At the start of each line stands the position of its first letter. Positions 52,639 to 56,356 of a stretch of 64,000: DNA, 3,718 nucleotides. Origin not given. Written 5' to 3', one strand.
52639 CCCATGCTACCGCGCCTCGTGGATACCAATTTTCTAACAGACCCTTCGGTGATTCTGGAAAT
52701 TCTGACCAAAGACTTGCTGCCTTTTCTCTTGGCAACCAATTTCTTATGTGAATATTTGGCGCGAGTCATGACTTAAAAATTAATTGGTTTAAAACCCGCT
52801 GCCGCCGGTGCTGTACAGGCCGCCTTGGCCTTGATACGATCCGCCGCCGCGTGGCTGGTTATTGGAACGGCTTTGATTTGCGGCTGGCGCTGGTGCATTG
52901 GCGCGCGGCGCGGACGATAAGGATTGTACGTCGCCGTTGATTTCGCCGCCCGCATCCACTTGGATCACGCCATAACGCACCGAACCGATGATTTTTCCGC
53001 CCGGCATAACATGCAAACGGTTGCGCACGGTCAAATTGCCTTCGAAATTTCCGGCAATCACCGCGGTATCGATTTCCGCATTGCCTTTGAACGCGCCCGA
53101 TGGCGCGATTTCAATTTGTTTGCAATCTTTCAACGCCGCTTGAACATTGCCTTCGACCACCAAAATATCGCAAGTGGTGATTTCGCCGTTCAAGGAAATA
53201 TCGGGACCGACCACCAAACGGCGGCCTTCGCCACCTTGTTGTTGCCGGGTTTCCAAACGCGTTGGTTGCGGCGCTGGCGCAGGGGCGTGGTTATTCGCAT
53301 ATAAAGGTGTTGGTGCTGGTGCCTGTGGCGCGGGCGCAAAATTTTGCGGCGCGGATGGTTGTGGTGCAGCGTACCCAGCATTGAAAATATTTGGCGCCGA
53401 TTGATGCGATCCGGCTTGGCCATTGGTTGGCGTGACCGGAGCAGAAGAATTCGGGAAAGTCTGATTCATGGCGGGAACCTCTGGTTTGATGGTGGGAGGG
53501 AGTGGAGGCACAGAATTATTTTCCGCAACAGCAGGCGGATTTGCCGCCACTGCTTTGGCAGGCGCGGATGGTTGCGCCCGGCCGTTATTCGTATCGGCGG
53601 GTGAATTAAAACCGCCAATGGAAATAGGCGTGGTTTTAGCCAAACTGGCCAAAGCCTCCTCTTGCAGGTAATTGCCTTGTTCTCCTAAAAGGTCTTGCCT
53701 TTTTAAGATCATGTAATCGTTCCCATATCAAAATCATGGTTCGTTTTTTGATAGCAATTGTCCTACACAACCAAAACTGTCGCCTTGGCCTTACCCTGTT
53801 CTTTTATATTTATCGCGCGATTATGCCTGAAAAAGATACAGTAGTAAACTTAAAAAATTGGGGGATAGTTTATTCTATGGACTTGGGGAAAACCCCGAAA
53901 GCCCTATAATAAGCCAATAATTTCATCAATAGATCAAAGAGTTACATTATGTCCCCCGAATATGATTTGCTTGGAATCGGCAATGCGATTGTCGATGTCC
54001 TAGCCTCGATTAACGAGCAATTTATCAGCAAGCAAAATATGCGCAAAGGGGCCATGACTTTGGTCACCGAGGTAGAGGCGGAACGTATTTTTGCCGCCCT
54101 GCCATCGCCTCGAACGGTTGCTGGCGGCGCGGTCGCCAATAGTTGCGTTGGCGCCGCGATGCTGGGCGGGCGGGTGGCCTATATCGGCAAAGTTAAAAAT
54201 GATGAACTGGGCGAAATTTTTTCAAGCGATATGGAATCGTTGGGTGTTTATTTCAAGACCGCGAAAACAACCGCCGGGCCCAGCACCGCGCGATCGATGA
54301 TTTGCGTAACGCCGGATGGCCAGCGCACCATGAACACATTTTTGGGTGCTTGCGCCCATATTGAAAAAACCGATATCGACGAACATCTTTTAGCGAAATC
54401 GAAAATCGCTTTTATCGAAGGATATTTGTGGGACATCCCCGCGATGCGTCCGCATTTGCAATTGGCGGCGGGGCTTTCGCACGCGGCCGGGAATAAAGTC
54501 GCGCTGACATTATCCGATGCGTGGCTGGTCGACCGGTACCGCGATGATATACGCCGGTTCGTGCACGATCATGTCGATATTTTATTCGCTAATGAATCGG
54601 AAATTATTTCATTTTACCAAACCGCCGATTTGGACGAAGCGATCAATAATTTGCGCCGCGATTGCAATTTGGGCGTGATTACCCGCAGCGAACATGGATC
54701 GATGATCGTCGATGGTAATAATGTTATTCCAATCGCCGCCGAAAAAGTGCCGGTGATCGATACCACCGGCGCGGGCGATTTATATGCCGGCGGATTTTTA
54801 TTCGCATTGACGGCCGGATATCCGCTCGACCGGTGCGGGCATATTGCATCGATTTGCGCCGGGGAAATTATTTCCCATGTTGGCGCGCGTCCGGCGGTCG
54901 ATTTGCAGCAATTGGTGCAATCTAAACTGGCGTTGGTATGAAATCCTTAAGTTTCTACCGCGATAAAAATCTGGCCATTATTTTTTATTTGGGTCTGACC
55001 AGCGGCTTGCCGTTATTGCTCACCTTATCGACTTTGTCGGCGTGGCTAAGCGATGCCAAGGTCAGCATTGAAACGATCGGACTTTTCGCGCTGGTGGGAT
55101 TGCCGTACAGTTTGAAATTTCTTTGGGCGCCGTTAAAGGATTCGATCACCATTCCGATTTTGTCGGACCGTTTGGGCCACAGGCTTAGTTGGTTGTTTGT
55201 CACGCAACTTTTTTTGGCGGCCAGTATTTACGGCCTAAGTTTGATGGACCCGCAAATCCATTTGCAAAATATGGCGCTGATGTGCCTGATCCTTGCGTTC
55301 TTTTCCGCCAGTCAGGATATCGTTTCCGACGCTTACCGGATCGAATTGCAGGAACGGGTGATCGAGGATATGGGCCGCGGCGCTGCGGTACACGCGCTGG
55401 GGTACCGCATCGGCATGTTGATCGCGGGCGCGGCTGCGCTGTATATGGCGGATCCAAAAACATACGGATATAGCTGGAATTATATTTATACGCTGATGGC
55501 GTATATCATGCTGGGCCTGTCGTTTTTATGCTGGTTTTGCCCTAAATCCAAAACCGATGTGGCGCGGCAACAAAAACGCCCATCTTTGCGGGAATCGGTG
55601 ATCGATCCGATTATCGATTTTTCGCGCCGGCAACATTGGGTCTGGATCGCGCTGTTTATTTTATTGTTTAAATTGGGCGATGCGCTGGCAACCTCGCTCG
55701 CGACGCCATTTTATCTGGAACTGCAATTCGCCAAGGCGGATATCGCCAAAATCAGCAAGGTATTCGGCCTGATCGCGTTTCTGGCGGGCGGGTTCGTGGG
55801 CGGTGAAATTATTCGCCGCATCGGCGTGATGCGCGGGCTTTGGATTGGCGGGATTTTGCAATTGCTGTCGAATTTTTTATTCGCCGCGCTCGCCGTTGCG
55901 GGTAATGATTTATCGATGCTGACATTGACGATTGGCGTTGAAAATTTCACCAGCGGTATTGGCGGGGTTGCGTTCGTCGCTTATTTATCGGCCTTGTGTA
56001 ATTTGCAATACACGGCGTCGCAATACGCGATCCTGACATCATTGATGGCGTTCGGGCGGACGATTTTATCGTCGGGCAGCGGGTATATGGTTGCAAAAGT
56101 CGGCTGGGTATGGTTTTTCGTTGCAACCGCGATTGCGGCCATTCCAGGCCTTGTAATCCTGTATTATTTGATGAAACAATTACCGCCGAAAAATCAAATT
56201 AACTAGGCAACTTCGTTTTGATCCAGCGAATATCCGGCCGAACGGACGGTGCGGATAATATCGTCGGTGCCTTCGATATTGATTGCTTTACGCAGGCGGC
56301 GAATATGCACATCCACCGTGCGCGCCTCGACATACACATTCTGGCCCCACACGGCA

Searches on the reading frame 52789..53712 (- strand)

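Call 87: search_protein_families(library=pfam, proteins=[window:52789-53712:-], max_evalue=0.0001)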
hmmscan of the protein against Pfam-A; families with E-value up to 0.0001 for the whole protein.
window:52789-53712:- (307 aa): 1 family
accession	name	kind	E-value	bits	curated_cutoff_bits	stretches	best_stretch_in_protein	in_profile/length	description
PF04519.19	Bactofilin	-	1.1e-18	67.7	27.9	1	167-262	2-97/98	Polymer-forming cytoskeletal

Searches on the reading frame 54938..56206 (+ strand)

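Call 87: search_protein_families(library=pfam, proteins=[window:54938-56206:+], max_evalue=0.0001)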
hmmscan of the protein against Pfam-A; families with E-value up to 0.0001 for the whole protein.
window:54938-56206:+ (422 aa): 3 families
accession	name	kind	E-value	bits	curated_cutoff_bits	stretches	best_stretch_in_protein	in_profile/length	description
PF07690.21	MFS_1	-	4.1e-17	62.6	33.4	2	29-328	15-298/347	Major Facilitator Superfamily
PF13000.13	Acatn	-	3.5e-11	42.8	23.7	1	16-139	6-148/546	Acetyl-coenzyme A transporter 1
PF13347.12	MFS_2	-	5.4e-07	28.9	27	1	76-349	61-338/427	MFS/sugar transport protein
